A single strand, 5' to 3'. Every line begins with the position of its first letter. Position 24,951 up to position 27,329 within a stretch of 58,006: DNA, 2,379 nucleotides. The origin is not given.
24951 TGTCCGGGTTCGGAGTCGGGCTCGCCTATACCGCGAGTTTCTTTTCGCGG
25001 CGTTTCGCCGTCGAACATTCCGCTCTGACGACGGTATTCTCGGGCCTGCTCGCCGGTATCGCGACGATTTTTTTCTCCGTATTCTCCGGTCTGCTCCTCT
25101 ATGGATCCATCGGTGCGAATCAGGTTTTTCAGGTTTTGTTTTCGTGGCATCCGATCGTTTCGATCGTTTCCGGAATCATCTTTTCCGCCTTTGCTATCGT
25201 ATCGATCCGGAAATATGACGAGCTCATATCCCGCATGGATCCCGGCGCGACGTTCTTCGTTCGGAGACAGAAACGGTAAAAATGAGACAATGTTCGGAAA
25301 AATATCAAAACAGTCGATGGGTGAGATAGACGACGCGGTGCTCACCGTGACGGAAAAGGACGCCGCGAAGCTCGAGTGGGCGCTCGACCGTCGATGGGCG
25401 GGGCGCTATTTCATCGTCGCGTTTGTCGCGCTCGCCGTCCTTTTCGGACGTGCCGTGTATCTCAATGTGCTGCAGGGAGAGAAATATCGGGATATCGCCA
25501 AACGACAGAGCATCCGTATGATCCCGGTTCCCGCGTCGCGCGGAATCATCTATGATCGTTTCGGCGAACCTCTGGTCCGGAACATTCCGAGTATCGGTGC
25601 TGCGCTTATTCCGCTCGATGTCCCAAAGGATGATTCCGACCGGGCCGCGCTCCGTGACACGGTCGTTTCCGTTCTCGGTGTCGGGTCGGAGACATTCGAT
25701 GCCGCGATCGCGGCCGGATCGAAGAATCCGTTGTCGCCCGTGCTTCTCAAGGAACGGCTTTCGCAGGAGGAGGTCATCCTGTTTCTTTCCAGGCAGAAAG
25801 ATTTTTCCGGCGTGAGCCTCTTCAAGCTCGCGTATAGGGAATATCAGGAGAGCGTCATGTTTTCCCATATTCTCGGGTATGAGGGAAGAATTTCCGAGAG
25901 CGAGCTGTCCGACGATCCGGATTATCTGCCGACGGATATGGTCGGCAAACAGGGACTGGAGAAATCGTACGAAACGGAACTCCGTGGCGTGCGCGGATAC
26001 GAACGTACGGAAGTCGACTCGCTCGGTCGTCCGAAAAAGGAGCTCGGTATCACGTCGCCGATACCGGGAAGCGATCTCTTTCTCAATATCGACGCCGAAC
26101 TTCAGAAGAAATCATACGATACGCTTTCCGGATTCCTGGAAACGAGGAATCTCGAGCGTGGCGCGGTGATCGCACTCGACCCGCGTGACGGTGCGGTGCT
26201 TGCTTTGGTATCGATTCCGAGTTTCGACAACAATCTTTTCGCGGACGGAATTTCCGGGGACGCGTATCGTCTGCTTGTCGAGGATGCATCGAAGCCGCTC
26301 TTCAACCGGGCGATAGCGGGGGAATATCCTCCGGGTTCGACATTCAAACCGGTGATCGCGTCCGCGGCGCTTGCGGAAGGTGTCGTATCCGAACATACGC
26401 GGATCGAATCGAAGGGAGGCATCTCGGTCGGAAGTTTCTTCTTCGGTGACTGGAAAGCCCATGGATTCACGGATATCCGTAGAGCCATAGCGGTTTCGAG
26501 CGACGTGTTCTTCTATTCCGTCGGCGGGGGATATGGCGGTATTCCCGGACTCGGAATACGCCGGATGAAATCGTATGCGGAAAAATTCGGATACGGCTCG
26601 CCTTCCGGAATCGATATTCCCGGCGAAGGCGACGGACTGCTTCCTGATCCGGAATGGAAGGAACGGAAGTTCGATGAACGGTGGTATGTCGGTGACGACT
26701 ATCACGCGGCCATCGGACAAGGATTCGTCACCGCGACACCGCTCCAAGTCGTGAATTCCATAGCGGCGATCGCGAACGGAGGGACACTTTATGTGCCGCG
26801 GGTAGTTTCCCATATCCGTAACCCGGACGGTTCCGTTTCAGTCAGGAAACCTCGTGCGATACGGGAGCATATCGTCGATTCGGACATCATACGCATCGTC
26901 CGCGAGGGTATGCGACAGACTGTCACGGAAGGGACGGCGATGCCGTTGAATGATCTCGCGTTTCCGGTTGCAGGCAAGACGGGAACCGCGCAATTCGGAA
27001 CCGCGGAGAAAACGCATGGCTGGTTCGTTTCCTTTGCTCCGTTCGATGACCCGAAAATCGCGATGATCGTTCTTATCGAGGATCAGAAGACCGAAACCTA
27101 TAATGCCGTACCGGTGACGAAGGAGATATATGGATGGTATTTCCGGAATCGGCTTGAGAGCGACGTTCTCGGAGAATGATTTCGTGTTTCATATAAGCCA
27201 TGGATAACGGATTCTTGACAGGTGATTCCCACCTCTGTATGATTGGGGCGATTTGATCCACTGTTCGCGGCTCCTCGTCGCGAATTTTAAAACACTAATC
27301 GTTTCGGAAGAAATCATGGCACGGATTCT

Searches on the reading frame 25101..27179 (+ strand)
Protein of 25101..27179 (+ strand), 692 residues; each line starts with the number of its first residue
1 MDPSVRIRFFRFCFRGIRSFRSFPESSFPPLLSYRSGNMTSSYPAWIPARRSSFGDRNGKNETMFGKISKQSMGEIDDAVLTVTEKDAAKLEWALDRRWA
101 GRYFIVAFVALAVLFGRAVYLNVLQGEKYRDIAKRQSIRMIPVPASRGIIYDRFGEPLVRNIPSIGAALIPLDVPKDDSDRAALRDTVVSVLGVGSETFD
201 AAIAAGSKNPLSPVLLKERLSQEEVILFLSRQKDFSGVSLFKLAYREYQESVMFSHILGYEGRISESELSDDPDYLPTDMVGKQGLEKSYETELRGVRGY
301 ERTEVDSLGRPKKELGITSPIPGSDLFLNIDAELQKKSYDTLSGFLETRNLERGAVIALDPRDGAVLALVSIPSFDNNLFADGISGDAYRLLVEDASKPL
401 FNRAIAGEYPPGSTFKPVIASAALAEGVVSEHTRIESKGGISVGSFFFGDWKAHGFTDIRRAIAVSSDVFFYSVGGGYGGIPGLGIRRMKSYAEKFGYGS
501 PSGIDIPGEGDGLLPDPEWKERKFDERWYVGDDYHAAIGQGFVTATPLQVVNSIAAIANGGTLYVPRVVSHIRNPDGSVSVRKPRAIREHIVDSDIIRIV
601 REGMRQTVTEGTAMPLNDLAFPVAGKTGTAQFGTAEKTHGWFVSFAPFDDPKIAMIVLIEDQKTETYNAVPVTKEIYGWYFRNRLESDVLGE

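Call 61: search_protein_families(library=pfam, proteins=[window:25101-27179:+], max_evalue=0.000001)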
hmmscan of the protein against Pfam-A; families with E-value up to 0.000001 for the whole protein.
window:25101-27179:+ (692 aa): 2 families
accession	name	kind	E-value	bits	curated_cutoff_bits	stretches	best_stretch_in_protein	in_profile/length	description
PF00905.27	Transpeptidase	-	2.1e-64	218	22.1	1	354-677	1-298/299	Penicillin binding protein transpeptidase domain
PF03717.20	PBP_dimer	-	1.1e-35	124.2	24.4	1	143-314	2-178/180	Penicillin-binding Protein dimerisation domain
